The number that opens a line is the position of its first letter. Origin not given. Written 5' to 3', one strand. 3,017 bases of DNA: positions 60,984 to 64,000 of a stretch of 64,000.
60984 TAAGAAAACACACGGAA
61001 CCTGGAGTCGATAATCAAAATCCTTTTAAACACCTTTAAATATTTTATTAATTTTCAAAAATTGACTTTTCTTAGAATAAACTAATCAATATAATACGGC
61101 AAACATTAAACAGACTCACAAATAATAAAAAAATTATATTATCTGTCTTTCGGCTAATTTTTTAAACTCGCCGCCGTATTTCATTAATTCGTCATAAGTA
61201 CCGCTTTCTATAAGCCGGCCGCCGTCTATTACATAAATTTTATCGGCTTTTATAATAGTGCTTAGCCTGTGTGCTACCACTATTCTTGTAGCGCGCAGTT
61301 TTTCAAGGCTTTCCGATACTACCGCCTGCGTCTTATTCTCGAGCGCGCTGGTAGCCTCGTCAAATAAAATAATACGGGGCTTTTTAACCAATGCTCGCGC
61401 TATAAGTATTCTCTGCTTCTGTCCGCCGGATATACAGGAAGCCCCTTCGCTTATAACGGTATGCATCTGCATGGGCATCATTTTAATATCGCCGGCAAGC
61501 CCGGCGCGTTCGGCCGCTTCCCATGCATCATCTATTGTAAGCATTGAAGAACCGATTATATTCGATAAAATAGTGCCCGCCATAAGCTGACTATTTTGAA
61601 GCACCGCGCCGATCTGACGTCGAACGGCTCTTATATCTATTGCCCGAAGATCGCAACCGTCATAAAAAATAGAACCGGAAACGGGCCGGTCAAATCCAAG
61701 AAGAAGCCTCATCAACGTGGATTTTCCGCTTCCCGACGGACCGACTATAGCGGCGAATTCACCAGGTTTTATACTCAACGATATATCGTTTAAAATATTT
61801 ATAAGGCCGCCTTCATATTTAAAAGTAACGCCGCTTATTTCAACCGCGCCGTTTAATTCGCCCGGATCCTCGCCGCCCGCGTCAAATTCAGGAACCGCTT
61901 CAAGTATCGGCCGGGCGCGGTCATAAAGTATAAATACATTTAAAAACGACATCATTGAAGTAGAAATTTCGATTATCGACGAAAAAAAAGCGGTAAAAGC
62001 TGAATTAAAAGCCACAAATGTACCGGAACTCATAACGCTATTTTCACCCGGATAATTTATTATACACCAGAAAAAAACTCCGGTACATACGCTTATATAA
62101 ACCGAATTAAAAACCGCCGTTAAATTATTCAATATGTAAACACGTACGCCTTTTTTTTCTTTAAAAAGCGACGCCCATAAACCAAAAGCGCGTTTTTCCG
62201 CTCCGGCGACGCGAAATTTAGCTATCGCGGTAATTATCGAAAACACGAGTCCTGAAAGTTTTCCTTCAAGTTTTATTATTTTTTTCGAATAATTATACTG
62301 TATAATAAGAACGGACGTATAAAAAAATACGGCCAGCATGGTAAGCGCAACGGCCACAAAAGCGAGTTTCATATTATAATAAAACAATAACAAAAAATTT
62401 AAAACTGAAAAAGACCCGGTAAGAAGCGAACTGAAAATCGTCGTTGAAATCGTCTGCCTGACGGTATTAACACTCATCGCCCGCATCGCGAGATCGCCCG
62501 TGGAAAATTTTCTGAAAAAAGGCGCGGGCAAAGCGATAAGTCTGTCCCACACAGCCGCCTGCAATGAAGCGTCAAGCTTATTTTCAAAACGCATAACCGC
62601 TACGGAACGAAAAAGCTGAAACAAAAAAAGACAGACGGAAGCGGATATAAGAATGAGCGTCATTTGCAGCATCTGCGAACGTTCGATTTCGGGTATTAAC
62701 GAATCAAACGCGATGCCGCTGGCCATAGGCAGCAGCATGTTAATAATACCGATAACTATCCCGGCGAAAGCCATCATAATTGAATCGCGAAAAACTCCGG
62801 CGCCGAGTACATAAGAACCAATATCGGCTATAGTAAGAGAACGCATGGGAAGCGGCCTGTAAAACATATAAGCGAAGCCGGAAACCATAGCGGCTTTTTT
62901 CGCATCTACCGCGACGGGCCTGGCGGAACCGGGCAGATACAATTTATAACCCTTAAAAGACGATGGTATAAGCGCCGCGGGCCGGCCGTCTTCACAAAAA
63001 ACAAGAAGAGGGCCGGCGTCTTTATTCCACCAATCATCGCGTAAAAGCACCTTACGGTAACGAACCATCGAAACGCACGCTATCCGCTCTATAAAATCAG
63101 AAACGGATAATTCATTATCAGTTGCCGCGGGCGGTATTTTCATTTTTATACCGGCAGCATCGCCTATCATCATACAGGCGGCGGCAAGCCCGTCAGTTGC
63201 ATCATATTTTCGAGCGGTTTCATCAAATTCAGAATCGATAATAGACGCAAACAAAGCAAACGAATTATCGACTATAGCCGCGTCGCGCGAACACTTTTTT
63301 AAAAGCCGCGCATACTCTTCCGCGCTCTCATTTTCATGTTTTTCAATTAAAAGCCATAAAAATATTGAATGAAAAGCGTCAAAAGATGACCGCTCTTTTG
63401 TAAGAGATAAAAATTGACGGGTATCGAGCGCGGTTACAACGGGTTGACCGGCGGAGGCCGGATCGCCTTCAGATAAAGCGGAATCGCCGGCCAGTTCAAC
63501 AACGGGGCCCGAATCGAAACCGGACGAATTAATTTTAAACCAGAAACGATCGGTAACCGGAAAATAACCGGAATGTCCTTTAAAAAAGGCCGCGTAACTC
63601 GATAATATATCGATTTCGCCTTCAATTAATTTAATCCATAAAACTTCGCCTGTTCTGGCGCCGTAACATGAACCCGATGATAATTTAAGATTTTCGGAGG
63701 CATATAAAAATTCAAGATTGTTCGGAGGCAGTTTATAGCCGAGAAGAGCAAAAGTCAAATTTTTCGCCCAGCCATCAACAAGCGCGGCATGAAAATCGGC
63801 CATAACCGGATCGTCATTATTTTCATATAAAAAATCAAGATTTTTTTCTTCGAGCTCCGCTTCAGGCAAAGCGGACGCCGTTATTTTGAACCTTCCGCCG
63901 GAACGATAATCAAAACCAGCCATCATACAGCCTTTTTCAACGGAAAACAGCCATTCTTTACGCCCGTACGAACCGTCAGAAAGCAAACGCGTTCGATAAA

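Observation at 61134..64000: HlyB-like ABC exporter with a degenerate C39 (CLD) domain plus extra N-terminal domain abutting the giant-protein locus; gene runs off the window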

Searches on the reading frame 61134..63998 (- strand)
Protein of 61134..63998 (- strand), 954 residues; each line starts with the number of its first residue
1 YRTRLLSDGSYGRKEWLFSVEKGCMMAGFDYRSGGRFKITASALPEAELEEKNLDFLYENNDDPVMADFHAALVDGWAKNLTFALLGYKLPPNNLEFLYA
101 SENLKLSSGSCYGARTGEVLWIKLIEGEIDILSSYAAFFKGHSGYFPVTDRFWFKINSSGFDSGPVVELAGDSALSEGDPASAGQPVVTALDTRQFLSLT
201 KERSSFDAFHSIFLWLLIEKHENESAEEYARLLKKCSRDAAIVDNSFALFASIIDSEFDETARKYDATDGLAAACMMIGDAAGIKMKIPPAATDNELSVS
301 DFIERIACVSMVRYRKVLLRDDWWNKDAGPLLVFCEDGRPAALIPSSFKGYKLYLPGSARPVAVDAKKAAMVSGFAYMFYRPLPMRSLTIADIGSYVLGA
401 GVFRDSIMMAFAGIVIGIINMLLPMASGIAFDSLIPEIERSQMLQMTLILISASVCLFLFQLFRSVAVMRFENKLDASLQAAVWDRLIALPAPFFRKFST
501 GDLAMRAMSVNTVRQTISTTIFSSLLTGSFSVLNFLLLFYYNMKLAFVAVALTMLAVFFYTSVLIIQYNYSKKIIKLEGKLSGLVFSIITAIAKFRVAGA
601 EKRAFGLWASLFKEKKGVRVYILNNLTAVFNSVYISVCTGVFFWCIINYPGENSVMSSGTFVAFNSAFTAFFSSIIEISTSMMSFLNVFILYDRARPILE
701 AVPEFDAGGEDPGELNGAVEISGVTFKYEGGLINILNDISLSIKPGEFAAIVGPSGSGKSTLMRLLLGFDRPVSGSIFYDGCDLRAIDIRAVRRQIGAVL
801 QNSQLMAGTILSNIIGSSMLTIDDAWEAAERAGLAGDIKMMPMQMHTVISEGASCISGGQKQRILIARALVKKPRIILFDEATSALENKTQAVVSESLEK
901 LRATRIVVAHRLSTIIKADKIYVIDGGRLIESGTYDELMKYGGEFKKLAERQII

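Call 7: search_protein_families(library=pfam, proteins=[window:61134-63998:-], max_evalue=0.1)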
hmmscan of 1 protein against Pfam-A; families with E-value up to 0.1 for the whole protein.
window:61134-63998:- (954 aa): 10 families
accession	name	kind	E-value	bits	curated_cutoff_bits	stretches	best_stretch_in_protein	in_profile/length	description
PF00005.33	ABC_tran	-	3.2e-32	112.4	25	1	736-884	1-137/137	ABC transporter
PF00664.28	ABC_membrane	-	4.7e-13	49.9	28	1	407-674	2-273/274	ABC transporter transmembrane region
PF02463.25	SMC_N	-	1e-06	28.8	40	1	855-924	136-211/220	RecF/RecN/SMC N terminal domain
PF13401.12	AAA_22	-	0.00054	20.7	27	1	747-825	6-93/130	AAA domain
PF13555.12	AAA_29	-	0.0029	17.8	27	1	742-763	18-39/61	P-loop containing region of AAA domain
PF13191.12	AAA_16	-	0.0035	18.3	32.6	1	747-890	25-149/167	AAA ATPase domain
PF13304.12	AAA_21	-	0.0047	17.5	27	1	748-769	1-22/304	AAA domain, putative AbiEii toxin, Type IV TA system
PF09818.15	ABC_ATPase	-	0.091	12.2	23.2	0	838-886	141-188/283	P-loop domain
PF03193.22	RsgA_GTPase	-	0.093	13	30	0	743-768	104-128/174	RsgA GTPase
PF10171.14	Tim29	-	0.097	12.6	25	0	214-268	77-131/169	Translocase of the Inner Mitochondrial membrane 29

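Call 8: search_protein_families(library=ncbifam, proteins=[window:61134-63998:-], max_evalue=0.1)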
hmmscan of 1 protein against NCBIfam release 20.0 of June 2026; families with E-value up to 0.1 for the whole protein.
window:61134-63998:- (954 aa): 191 families (the best 25 are shown)
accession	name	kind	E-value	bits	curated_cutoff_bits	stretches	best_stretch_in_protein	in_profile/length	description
TIGR03797.1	NHLM_micro_ABC2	equivalog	1.3e-256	853.4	709.4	1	269-953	2-686/686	NHLP bacteriocin export ABC transporter permease/ATPase subunit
TIGR03796.1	NHLM_micro_ABC1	equivalog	8.8e-91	305.2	853.3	1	407-948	157-708/710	NHLP family bacteriocin export ABC transporter peptidase/permease/ATPase subunit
TIGR02203.1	MsbA_lipidA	equivalog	9.6e-84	281.9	602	1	437-950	48-567/572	lipid A export permease/ATP-binding protein MsbA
TIGR01846.1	type_I_sec_HlyB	subfamily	2.5e-80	270.7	725.55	1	414-952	149-692/694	type I secretion system permease/ATPase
TIGR02204.1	MsbA_rel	hypoth_equivalog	4.2e-72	243.6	780.4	1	414-952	27-575/576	ABC transporter, permease/ATP-binding protein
TIGR00958.1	3a01208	subfamily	2e-70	237.9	874.6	1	415-948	172-710/711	antigen peptide transporter 2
NF045513.1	HepA_fam_ABC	equivalog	4.6e-68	230.1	725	1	431-949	79-606/610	heterocyst formation ABC transporter subunit HepA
TIGR03375.1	type_I_sec_LssB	subfamily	6.6e-68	229.6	693.1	1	410-940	155-690/696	type I secretion system permease/ATPase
NF010178.0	PRK13657.1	equivalog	1e-67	228.9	733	1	405-953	20-571/588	glucan ABC transporter ATP-binding protein/ permease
TIGR01193.1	bacteriocin_ABC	subfamily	6.7e-66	223.2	523.85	1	408-949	160-706/708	peptide cleavage/export ABC transporter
NF008381.0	PRK11176.1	equivalog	7.3e-60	202.9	867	1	432-952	53-579/582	lipid A ABC transporter ATP-binding protein/permease MsbA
NF052233.1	CphA_assoc_ABC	equivalog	4.4e-57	194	880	1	438-952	224-743/766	cyanophycin metabolism-associated ABC transporter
TIGR01842.1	type_I_sec_PrtD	subfamily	8.9e-53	179.6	510.15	1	409-940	11-542/544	type I secretion system permease/ATPase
NF008056.1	PRK10790.1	equivalog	8.2e-50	169.9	746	1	448-949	74-572/584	SmdB family multidrug efflux ABC transporter permease/ATP-binding protein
TIGR01192.1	chvA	subfamily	1.5e-49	169.1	585.4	1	714-951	330-569/585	glucan export ABC transporter ATP-binding protein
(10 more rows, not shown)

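Call 9: find_homologous_proteins(query=window:61134-63998:-, max_evalue=1e-20)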
Query window:61134-63998:- (954 aa): 50 proteins with E <= 1e-20 among 8000 candidates.
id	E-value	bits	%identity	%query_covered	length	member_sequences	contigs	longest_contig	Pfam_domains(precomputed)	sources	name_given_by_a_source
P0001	0.0e+0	2115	100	100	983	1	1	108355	PF00005.34,PF02463.26,PF00664.29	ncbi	-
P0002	0.0e+0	1329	64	100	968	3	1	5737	PF00005.34,PF02463.26,PF00664.29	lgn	-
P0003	0.0e+0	1324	63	100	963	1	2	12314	PF00005.34,PF02463.26,PF00664.29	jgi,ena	-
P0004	0.0e+0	1321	64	100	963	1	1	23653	PF00005.34,PF02463.26,PF00664.29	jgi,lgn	jgi:NHLM bacteriocin system ABC transporter ATP-binding protein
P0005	0.0e+0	1319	64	100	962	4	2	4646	PF00005.34,PF02463.26,PF00664.29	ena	-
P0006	0.0e+0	1307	64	100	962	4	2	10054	PF00005.34,PF02463.26,PF00664.29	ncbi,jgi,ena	-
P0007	0.0e+0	1294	63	100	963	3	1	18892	PF00005.34,PF02463.26,PF00664.29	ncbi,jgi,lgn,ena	-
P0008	0.0e+0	1287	68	77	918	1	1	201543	PF00005.34,PF02463.26,PF00664.29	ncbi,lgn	-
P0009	0.0e+0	1278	63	100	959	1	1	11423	PF00005.34,PF02463.26,PF00664.29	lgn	-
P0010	0.0e+0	1155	56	99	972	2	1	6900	PF00005.34,PF02463.26,PF00664.29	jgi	-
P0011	0.0e+0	1074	54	99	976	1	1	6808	PF00005.34,PF02463.26,PF00664.29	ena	-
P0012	2.3e-278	944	59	78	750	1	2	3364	PF00664.29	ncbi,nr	ncbi:MAG TPA: ABC transporter transmembrane domain-containing protein, partial [Candidatus Wallbacte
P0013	2.2e-200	686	39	99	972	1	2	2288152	PF00005.34,PF02463.26,PF00664.29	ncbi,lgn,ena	-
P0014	1.8e-196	673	41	88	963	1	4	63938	PF00005.34,PF02463.26,PF00664.29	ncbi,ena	-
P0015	9.9e-190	651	39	99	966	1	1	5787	PF00005.34,PF02463.26,PF00664.29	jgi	jgi:ATP-binding cassette subfamily C protein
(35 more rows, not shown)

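Call 10: find_encoding_contigs(protein=P0001, flank=10000, max_places=4)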
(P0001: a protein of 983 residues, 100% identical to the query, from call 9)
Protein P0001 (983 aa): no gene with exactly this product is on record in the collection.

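Call 13: find_related_loci(query=A1, collection=genome_contigs, flank=10000)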
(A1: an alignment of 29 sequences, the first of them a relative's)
Query A1 (983 aa) in genome_contigs; peptide patterns used: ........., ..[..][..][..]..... (x = any residue, [..] = any of these).
600 stretches matched a pattern (row limit reached: there are more); 598 encode a relative of the query (tblastn E <= 1e-3); the best 80 are kept; 80 distinct loci.
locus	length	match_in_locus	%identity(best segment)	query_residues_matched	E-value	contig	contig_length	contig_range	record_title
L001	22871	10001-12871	38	4-982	0e+0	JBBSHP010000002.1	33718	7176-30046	MAG: Bryobacterales bacterium isolate LS3_sbin.1 LS3_sbin.1_K_596792_L_33718_cov_12.1257, whole genome shotgun sequence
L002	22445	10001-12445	42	146-982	0e+0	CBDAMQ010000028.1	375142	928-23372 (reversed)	MAG: Acidobacteriota bacterium isolate f7627cb0-bec0-4e28-8c7c-c7b41e5e221a genome assembly, contig: contig_28, whole ge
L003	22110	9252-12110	37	11-982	0e+0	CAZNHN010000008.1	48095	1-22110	MAG TPA_asm: uncultured Phaeodactylibacter sp. isolate binchicken_co405_48 genome assembly, contig: NODE_1003_length_480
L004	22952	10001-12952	37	11-982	0e+0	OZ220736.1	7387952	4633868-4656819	MAG: Vicinamibacterales bacterium isolate e96e4bd8-36b5-4932-a7c8-d2011ef2eb69 genome assembly, chromosome: 1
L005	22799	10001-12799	38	20-983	0e+0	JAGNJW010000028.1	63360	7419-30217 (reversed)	MAG: Acidobacteria bacterium isolate Gw_SlAct_bin_127 Gw_SlAct_713_length_63360_cov_8.120080, whole genome shotgun seque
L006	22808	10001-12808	36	19-982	0e+0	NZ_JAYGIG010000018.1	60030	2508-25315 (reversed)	Leptothoe sp. PORK10 BA2 NODE_29_length_60030_cov_27.404621, whole genome shotgun sequence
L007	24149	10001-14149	40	215-982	3e-177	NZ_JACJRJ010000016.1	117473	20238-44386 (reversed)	Cylindrospermum sp. FACHB-282 contig16, whole genome shotgun sequence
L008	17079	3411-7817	33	11-983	1e-163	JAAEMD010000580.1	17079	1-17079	MAG: bacterium isolate Bpl_23 BplG_CONTIG6758953, whole genome shotgun sequence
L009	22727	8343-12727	35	10-983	3e-163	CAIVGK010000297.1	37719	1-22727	MAG: uncultured Burkholderiales bacterium isolate Loclat_bin-06505 genome assembly, contig: bin-06505:297/307, whole gen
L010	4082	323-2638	39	211-983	4e-168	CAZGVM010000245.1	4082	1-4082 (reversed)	MAG TPA_asm: uncultured Desulfomonile sp. isolate SRP272421_co3_106 genome assembly, contig: NODE_85358_length_4082_cov_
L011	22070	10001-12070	41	300-983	6e-158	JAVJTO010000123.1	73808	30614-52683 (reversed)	MAG: Coleofasciculus sp. B1-GNL1-01 k141_10520, whole genome shotgun sequence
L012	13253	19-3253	33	2-983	1e-157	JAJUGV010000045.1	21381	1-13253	MAG: Alcaligenaceae bacterium isolate bin46 k141_396553_length_21381_cov_24.0347, whole genome shotgun sequence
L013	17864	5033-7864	34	3-983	2e-153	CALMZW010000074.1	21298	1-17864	MAG TPA_asm: uncultured Synergistaceae bacterium isolate SRR8859111_bin.157_CONCOCT_v1.1_MAG genome assembly, contig: ER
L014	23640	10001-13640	38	271-983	3e-153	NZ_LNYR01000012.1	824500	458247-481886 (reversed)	Legionella quateirensis strain ATCC 49507 Lqua_ctg012, whole genome shotgun sequence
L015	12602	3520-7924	40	298-982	4e-150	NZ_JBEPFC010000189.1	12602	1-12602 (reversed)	Streptomyces sp. NPDC000151 NPDC000151_6_E3.ctg-0189, whole genome shotgun sequence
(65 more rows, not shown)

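Call 14: find_encoding_contigs(protein=P0008, flank=10000, max_places=3)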
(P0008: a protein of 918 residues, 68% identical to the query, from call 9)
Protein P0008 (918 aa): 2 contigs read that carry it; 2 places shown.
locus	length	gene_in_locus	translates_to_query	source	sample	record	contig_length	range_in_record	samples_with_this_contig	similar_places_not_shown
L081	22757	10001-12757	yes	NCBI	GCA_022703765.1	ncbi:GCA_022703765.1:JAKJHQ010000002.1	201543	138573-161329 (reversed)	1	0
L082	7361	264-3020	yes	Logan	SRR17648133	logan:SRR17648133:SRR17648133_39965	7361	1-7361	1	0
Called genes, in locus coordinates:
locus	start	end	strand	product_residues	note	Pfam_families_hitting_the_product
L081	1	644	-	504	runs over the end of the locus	PF01930:Cas_Cas4 (faint), PF11074:DUF2779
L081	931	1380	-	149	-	PF00583:Acetyltransf_1, PF13508:Acetyltransf_7, PF13673:Acetyltransf_10, PF08445:FR47 (weak)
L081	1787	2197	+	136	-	-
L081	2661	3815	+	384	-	PF04055:Radical_SAM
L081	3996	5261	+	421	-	PF02321:OEP (weak)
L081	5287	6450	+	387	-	PF13433:Peripla_BP_5, PF13458:Peripla_BP_6, PF01094:ANF_receptor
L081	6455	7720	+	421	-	PF25917:BSH_RND (weak), PF25984:BSH_YknX (faint), PF25994:HH_AprE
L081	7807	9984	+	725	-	PF03412:Peptidase_C39, PF00664:ABC_membrane, PF00005:ABC_tran, PF02463:SMC_N (faint)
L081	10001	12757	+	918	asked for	PF00664:ABC_membrane, PF00005:ABC_tran, PF02463:SMC_N (faint)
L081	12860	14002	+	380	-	PF01590:GAF, PF13185:GAF_2, PF07568:HisKA_2, PF13581:HATPase_c_2 (weak), PF02518:HATPase_c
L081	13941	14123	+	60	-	-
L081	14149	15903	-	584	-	PF07701:HNOBA (weak), PF00211:Guanylate_cyc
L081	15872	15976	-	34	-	-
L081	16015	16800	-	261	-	-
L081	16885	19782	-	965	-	PF03415:Peptidase_C11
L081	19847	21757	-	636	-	-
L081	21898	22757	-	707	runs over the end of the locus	PF00403:HMA, PF00122:E1-E2_ATPase, PF00702:Hydrolase, PF08282:Hydrolase_3 (faint)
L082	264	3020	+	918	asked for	PF00664:ABC_membrane, PF00005:ABC_tran, PF02463:SMC_N (faint)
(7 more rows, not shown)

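Call 15: find_encoding_contigs(protein=P0004, flank=10000, max_places=3)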
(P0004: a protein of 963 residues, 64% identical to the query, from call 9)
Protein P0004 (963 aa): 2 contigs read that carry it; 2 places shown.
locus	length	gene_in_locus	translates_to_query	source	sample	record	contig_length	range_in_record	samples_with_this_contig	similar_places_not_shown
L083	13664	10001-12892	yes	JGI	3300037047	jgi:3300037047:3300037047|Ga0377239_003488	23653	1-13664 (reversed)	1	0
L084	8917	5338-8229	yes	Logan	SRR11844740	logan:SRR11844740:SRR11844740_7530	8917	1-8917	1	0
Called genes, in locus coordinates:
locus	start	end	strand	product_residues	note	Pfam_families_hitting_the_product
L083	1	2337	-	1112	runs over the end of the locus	PF13575:DUF4135, PF05147:LANC_like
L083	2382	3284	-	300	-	PF00583:Acetyltransf_1 (weak), PF13673:Acetyltransf_10 (faint), PF13508:Acetyltransf_7 (faint)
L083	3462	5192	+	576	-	PF02321:OEP (weak)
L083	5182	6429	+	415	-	PF13433:Peripla_BP_5, PF13458:Peripla_BP_6, PF01094:ANF_receptor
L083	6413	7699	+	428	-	PF25917:BSH_RND, PF25997:BSH_YhbJ (faint), PF25994:HH_AprE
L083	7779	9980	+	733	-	PF03412:Peptidase_C39, PF00664:ABC_membrane, PF00005:ABC_tran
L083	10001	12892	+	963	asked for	PF00664:ABC_membrane, PF00005:ABC_tran, PF02463:SMC_N (faint)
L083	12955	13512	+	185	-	PF12796:Ank_2, PF13637:Ank_4, PF13857:Ank_5 (weak), PF00023:Ank, PF13606:Ank_3 (weak), PF12796:Ank_2, PF13857:Ank_5, PF12796:Ank_2, +1 more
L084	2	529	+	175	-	?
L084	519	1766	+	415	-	PF13433:Peripla_BP_5, PF13458:Peripla_BP_6, PF01094:ANF_receptor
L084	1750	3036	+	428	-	PF25917:BSH_RND, PF25997:BSH_YhbJ (faint), PF25994:HH_AprE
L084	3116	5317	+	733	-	PF03412:Peptidase_C39, PF00664:ABC_membrane, PF00005:ABC_tran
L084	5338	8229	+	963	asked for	PF00664:ABC_membrane, PF00005:ABC_tran, PF02463:SMC_N (faint)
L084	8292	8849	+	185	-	PF12796:Ank_2, PF13637:Ank_4, PF13857:Ank_5 (weak), PF00023:Ank, PF13606:Ank_3 (weak), PF12796:Ank_2, PF13857:Ank_5, PF12796:Ank_2, +1 more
